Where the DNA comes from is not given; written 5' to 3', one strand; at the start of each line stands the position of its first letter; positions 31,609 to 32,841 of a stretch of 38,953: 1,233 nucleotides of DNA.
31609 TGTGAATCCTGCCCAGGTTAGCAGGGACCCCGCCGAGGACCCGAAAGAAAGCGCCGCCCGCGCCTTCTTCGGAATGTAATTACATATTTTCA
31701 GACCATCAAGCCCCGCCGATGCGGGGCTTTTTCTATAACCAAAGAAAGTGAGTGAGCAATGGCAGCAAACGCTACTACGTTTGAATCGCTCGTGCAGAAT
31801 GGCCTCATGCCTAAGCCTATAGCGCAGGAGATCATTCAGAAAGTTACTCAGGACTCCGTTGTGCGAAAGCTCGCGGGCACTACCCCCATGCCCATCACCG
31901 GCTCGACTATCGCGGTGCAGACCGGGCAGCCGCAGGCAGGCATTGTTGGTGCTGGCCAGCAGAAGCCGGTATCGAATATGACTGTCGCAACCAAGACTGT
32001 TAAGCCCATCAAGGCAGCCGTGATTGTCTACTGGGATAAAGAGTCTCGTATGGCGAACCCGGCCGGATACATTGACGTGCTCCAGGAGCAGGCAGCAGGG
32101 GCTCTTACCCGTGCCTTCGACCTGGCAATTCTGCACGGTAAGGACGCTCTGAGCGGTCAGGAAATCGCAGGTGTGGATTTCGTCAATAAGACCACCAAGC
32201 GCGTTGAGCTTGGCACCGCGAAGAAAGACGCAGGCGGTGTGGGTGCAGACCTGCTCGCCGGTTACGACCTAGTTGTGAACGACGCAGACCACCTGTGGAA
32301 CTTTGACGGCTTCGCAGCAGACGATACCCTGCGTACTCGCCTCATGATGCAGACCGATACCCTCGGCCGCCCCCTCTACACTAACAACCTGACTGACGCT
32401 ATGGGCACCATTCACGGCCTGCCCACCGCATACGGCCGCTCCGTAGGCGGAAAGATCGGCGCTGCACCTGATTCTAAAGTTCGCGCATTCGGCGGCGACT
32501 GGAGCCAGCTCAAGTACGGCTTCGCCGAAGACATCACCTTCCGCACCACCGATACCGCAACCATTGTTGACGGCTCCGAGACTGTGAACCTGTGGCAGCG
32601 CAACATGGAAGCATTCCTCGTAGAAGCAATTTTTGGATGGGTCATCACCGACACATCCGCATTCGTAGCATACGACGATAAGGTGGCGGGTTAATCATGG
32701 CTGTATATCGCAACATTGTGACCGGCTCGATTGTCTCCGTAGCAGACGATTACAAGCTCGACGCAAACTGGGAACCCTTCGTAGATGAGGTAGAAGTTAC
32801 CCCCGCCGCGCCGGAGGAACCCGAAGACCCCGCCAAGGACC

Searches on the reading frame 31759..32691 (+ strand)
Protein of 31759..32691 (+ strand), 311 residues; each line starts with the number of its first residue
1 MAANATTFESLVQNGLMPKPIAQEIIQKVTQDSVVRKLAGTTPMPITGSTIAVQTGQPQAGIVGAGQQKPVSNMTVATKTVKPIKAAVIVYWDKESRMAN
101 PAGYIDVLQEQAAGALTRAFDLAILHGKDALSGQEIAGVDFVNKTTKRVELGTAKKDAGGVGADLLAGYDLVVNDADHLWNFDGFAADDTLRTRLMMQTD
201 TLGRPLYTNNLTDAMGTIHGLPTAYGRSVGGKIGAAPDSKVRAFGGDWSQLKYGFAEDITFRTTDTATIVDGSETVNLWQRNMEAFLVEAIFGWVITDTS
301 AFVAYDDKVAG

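Call 3: search_protein_families(library=pfam, proteins=[window:31759-32691:+], max_evalue=1)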
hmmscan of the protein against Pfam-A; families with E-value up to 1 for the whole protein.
window:31759-32691:+ (311 aa): 1 family
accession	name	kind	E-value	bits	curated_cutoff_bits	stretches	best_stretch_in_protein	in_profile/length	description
PF05065.19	Phage_capsid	-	6.3e-15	55.7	24.2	1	16-305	4-278/280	Phage capsid family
